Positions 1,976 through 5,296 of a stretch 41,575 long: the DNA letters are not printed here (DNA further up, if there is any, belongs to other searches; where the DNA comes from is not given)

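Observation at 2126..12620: Three-gene, translationally coupled operon: Druantia type III-like pair plus an unreported NERD nuclease-SF1 helicase partner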

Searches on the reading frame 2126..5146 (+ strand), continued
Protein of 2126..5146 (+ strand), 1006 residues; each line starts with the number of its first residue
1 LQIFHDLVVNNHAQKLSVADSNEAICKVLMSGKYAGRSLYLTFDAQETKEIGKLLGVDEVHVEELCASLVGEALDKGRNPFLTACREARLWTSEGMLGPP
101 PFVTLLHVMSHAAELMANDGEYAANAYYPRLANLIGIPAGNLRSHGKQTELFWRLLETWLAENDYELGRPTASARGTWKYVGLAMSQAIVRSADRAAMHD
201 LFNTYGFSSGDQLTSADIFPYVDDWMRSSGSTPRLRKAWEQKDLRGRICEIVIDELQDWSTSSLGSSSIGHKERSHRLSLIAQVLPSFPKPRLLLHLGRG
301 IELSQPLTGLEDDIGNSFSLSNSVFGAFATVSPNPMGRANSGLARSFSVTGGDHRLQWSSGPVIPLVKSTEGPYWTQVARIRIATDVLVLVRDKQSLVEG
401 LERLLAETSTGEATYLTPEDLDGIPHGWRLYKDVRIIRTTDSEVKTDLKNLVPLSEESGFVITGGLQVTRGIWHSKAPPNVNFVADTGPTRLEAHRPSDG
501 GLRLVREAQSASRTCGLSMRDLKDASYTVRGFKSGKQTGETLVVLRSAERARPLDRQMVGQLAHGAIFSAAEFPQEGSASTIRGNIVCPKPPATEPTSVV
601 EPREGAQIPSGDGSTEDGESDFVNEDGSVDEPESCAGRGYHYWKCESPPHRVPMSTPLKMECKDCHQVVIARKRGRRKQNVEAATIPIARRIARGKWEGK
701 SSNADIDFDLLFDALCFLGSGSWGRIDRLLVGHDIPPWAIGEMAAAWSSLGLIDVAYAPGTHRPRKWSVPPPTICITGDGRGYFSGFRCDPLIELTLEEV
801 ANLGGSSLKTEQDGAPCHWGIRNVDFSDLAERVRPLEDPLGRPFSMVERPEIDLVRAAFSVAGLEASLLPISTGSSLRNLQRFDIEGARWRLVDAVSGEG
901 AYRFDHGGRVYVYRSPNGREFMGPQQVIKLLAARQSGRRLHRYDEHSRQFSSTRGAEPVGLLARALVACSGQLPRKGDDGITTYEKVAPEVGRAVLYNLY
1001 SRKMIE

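Call 104: search_solved_structures(query=A2, max_evalue=1)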
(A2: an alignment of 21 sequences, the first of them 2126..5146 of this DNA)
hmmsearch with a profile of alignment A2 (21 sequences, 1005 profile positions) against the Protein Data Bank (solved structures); distinct sequences matched with E-value up to 1: 2.
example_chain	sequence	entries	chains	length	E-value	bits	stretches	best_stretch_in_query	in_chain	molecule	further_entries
6xv2_A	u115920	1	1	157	0.72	10.6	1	632-691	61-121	p1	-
7o9k_G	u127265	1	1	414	0.78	10.5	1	812-886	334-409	Mitochondrial ribosome-associated GTPase 2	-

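Call 114: find_encoding_contigs(protein=P0157, flank=10000, max_places=2)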
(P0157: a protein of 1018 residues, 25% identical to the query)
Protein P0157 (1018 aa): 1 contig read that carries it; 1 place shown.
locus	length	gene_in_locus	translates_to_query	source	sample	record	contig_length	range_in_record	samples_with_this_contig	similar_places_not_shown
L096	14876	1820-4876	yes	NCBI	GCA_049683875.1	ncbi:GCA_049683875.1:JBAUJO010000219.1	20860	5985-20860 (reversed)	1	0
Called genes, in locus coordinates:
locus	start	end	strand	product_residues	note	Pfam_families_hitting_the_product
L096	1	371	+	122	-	PF12089:DUF3566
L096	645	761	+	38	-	-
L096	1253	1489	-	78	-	-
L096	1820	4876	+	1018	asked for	-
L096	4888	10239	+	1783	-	PF00270:DEAD, PF27116:YjiV_N (weak), PF00271:Helicase_C (faint), PF09369:MZB (weak)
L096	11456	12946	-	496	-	-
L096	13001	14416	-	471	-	PF00145:DNA_methylase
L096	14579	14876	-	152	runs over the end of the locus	PF03852:Vsr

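Call 115: find_encoding_contigs(protein=P0159, flank=10000, max_places=2)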
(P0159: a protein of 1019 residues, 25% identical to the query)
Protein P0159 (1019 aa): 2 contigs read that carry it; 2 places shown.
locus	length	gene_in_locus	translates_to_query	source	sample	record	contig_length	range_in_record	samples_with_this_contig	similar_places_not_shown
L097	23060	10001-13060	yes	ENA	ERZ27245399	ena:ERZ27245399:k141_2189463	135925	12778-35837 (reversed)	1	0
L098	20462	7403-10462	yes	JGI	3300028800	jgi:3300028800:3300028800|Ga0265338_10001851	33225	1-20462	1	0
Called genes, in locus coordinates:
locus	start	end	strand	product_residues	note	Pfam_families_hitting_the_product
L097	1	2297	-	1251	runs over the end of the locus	PF13365:Trypsin_2, PF12770:CHAT, PF13191:AAA_16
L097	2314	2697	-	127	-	PF19493:Trypco1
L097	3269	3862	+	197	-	-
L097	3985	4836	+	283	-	PF01381:HTH_3 (weak), PF13560:HTH_31, PF19054:DUF5753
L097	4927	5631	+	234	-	-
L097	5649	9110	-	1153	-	PF08751:TrwC, PF13245:AAA_19, PF13604:AAA_30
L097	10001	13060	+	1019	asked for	-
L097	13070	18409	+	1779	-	PF00270:DEAD, PF27116:YjiV_N, PF00271:Helicase_C (weak), PF09369:MZB (weak)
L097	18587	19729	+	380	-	PF20296:MTaX1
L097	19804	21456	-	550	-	PF14690:Zn_ribbon_ISL3, PF01610:DDE_Tnp_ISL3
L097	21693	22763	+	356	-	PF00145:DNA_methylase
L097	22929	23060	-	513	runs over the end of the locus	-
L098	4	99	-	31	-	-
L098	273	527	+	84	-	-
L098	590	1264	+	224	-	-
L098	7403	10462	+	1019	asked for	-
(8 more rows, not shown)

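Call 116: find_encoding_contigs(protein=P0155, flank=10000, max_places=2)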
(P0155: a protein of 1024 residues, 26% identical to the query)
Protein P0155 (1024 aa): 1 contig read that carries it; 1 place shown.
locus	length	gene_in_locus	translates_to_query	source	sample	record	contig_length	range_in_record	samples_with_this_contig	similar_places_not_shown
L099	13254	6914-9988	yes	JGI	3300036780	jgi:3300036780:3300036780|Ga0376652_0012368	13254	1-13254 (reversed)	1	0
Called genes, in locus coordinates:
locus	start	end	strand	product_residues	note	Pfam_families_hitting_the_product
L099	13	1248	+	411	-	PF00589:Phage_integrase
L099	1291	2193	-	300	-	PF01636:APH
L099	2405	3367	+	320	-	PF00589:Phage_integrase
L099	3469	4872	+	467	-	-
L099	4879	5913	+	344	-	PF00589:Phage_integrase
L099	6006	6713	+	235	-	PF02371:Transposase_20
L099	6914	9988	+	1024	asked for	-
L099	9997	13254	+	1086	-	?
